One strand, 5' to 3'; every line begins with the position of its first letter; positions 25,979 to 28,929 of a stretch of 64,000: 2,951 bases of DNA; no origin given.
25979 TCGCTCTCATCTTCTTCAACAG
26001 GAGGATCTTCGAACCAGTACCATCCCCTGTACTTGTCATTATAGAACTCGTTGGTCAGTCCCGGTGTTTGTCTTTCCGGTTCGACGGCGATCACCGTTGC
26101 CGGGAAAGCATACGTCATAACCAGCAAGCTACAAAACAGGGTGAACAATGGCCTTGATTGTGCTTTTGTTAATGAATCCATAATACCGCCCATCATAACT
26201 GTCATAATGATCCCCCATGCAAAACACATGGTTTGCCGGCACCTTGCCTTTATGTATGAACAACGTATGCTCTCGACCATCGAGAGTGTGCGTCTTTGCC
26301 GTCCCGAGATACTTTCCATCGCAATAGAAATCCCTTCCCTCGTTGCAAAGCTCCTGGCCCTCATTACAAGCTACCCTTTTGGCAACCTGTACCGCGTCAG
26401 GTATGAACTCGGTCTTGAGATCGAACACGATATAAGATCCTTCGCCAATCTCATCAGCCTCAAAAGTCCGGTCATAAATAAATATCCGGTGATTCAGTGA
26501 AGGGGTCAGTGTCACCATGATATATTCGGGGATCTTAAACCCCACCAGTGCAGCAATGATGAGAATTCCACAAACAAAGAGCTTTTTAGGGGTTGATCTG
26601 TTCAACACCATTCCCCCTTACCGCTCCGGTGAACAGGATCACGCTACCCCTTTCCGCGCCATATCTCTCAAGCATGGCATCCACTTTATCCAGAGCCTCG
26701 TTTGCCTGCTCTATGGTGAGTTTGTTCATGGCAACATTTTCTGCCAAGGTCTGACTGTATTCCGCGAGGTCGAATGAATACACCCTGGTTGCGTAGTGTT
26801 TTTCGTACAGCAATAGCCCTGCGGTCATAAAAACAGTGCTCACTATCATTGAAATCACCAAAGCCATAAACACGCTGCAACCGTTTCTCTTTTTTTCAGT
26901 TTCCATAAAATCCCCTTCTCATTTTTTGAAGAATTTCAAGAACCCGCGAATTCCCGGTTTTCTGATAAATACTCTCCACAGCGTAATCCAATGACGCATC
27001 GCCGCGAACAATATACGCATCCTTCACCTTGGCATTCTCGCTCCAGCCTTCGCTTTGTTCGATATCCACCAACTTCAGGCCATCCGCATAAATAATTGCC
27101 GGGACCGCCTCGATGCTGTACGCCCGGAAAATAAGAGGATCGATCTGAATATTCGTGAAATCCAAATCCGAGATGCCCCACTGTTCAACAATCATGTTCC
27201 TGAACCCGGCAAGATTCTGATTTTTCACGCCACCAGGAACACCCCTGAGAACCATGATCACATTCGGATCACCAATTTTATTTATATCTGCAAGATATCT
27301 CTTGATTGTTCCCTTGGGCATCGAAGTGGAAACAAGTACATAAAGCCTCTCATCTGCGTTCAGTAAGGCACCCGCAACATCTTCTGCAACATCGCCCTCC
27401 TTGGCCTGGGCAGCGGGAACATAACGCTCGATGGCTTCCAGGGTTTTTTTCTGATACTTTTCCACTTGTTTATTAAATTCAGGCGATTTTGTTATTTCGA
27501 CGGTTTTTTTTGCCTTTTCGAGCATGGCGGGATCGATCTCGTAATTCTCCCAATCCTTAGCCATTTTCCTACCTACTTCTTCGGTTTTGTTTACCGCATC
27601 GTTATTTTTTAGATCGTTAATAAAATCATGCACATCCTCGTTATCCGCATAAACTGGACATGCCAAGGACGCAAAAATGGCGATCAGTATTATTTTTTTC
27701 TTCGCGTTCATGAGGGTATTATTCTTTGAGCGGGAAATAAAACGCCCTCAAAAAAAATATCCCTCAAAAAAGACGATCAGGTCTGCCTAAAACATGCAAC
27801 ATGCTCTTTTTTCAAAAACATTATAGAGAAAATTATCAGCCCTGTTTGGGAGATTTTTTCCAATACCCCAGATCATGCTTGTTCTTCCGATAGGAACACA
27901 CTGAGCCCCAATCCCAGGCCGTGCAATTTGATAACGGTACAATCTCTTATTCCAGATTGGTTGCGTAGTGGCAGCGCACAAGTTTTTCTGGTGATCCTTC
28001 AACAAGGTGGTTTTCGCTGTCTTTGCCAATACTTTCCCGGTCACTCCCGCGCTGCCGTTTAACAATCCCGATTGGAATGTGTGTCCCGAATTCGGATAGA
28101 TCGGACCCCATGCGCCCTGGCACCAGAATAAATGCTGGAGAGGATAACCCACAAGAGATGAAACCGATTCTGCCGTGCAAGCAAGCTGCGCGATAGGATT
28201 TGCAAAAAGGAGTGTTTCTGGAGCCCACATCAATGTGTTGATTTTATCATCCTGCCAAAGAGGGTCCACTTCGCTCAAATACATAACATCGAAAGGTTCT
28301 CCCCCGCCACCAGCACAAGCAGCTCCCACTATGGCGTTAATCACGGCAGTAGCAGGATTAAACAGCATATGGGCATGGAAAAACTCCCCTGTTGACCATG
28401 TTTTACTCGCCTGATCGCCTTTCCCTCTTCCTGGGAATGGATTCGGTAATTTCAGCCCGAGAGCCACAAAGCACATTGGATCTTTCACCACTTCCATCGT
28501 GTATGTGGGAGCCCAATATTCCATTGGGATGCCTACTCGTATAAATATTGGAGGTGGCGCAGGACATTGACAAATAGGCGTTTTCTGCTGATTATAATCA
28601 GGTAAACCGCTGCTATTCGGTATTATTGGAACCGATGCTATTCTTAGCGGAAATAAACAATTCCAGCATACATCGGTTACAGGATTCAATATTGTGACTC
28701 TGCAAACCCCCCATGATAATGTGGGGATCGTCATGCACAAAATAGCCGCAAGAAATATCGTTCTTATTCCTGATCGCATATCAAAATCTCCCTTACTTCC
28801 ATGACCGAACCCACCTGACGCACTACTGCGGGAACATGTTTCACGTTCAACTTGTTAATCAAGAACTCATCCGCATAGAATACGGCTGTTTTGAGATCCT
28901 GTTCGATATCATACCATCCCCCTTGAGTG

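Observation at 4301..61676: A conserved ~45-bp upstream element at 10 loci (≥11 copies) looks like an element-specific, activator-dependent promoter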

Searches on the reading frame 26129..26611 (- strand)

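Call 74: search_protein_families(library=pfam, proteins=[window:26129-26611:-], max_evalue=0.01)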
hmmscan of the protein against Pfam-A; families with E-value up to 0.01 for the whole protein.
window:26129-26611:- (160 aa): 1 family
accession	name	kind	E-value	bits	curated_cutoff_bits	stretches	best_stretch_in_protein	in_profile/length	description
PF10502.14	Peptidase_S26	-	9e-15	55.5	22.9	1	13-154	9-161/168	Signal peptidase, peptidase S26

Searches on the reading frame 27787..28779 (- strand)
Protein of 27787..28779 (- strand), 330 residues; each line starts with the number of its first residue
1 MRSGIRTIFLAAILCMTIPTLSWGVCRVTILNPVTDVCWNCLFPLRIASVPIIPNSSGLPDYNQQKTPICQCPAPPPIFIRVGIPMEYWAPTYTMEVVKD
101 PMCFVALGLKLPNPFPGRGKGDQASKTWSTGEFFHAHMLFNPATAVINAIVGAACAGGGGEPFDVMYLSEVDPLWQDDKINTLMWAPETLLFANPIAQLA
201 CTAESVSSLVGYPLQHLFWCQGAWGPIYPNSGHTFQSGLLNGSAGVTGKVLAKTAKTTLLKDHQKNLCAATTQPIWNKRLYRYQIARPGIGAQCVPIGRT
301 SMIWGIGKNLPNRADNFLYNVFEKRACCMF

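Call 9: search_protein_families(library=pfam, proteins=[window:27787-28779:-], max_evalue=0.01)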
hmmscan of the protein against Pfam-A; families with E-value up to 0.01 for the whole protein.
window:27787-28779:- (330 aa): 1 family
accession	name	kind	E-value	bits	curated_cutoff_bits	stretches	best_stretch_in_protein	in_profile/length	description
PF06834.16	TraU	-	1.9e-88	297.2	26.5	1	29-329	2-305/306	TraU protein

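Call 13: find_encoding_contigs(protein=window:27787-28779:-, flank=10000, max_places=6)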
Protein window:27787-28779:- (330 aa): 1 contig read that carries it; 1 place shown.
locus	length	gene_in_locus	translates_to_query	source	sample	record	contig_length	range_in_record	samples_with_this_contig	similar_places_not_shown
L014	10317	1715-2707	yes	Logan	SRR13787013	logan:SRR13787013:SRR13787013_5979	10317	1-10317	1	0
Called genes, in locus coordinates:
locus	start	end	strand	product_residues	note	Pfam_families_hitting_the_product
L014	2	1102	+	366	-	?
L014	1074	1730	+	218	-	-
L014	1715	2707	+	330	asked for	PF06834:TraU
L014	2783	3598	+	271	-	PF09673:TrbC_Ftype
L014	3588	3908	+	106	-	-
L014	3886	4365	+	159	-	PF10502:Peptidase_S26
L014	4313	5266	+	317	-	PF13728:TraF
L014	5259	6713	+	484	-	PF06122:TraH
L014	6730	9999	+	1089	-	PF07916:TraG_N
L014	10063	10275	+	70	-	-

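Call 30: find_homologous_proteins(query=window:27787-28779:-, max_evalue=1e-30)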
Query window:27787-28779:- (330 aa): 152 proteins with E <= 1e-30 among 1665 candidates; the best 120 are listed.
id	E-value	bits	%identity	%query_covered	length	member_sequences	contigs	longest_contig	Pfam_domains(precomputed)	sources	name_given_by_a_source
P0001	9.4e-232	786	100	100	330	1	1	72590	PF06834.17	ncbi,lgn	-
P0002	5.4e-195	665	82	100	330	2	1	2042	PF06834.17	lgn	-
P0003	5.4e-187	639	78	98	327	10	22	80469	PF06834.17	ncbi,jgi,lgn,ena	-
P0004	5.4e-179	613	77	99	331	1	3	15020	PF06834.17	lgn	-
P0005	2.4e-86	308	45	100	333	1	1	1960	PF06834.17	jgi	jgi:conjugal transfer pilus assembly protein TraU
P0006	1.5e-84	302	44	95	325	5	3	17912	PF06834.17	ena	-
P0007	2.4e-84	301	44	96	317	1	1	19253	PF06834.17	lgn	-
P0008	6.9e-83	297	44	100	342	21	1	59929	PF06834.17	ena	-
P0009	9.1e-83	296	46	93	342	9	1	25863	PF06834.17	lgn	-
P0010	1.2e-82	296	42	99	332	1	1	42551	PF06834.17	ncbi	-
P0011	1.2e-82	296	45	100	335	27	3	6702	PF06834.17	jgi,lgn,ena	-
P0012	7.1e-82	293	43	100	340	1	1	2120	PF06834.17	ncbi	-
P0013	1.4e-81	292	42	95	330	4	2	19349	PF06834.17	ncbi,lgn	-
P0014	2.6e-81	291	42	100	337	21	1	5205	PF06834.17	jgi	jgi:conjugal transfer pilus assembly protein TraU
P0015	4.7e-80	287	45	92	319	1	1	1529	PF06834.17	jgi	jgi:conjugal transfer pilus assembly protein TraU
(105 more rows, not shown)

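Call 31: find_encoding_contigs(protein=P0003, flank=10000, max_places=10)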
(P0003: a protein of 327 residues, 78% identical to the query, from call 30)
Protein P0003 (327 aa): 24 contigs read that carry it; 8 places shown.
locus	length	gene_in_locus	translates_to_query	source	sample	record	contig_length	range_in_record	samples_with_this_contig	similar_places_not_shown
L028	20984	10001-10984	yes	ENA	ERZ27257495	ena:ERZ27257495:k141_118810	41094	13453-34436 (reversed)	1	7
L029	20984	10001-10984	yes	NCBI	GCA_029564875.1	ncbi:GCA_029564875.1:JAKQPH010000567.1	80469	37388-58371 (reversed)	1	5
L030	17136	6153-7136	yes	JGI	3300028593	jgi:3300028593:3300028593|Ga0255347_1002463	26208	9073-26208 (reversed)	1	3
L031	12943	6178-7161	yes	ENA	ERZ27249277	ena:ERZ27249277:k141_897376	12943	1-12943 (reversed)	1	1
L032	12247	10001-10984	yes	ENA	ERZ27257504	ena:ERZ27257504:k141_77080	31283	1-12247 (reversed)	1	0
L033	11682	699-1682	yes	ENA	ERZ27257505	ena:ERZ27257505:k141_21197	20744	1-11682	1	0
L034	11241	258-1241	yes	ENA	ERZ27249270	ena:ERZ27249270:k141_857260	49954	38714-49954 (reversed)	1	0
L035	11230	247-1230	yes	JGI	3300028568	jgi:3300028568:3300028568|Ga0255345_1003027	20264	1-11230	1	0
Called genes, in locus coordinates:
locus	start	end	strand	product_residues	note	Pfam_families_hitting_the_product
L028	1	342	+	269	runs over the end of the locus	PF00528:BPD_transp_1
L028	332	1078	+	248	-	PF02463:SMC_N, PF00005:ABC_tran, PF09818:ABC_ATPase (faint), PF13304:AAA_21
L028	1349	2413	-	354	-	PF14659:Phage_int_SAM_3 (weak), PF00589:Phage_integrase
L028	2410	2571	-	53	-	-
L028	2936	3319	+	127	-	-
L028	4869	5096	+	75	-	-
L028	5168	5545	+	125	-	-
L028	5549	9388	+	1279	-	PF08751:TrwC, PF01443:Viral_helicase1 (faint), PF05970:PIF1 (weak), PF13245:AAA_19, PF13604:AAA_30, PF22232:TraI_hel_assoc_N (faint), PF13538:UvrD_C_2 (weak), PF06986:F_T4SS_TraN, +1 more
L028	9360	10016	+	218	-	-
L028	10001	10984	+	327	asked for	PF06834:TraU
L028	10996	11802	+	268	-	PF09673:TrbC_Ftype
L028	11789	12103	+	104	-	-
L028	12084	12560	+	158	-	PF10502:Peptidase_S26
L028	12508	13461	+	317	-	PF13728:TraF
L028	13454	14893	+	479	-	PF06122:TraH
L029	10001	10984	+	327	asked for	PF06834:TraU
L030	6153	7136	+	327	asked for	PF06834:TraU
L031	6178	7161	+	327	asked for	PF06834:TraU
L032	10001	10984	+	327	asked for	PF06834:TraU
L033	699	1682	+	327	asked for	PF06834:TraU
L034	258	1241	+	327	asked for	PF06834:TraU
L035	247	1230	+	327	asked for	PF06834:TraU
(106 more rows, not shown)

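Call 32: find_encoding_contigs(protein=P0004, flank=10000, max_places=4)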
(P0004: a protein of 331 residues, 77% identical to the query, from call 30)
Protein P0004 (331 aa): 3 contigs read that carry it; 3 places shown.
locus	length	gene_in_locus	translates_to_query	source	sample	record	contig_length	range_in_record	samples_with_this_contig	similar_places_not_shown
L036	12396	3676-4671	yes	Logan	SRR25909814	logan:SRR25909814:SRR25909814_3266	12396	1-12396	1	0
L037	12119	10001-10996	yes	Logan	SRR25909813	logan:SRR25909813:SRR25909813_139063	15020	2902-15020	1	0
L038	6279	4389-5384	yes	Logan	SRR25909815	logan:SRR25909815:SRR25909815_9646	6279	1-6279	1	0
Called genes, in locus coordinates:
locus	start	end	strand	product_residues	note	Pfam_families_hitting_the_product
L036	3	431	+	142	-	?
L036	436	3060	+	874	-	PF06986:F_T4SS_TraN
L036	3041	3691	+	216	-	-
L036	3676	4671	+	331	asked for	PF06834:TraU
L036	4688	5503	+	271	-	PF09673:TrbC_Ftype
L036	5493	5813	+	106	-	-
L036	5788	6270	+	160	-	PF10502:Peptidase_S26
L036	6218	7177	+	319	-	PF13728:TraF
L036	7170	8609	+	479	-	PF06122:TraH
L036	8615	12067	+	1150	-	PF07916:TraG_N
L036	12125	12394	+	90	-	?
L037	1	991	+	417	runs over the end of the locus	PF03743:TrbI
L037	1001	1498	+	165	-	PF09676:TraV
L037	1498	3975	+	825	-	PF11130:TraC_F_IV, PF01935:DUF87 (weak), PF12846:AAA_10, PF19044:P-loop_TraG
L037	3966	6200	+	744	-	-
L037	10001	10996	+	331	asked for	PF06834:TraU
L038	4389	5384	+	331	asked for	PF06834:TraU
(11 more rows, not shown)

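Call 35: list_cluster_members(proteins=[P0001, P0003, P0002, P0004])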
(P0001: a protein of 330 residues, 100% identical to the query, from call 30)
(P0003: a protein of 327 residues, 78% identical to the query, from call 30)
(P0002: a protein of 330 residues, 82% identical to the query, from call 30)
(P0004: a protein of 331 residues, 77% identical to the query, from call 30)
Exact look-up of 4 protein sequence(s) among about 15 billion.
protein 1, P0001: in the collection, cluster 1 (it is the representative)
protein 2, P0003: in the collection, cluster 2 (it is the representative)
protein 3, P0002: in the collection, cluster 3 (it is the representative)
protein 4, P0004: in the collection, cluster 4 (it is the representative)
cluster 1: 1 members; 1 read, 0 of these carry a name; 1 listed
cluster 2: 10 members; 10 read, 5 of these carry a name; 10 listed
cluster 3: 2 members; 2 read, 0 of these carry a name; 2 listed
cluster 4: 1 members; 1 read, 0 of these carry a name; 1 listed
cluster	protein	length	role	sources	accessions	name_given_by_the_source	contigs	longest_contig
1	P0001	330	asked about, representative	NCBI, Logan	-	-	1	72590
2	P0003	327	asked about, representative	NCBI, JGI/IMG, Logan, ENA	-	-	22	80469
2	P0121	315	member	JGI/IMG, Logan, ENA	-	conjugal transfer pilus assembly protein TraU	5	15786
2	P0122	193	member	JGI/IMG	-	conjugal transfer pilus assembly protein TraU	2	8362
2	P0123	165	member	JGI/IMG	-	conjugal transfer pilus assembly protein TraU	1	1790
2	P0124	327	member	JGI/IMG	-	conjugal transfer pilus assembly protein TraU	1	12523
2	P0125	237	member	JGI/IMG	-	conjugal transfer pilus assembly protein TraU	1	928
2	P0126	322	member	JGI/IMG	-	-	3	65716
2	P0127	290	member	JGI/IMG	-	-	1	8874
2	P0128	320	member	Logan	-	-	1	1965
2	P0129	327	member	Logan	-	-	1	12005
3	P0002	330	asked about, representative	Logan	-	-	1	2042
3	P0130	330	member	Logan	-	-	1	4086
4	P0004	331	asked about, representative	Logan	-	-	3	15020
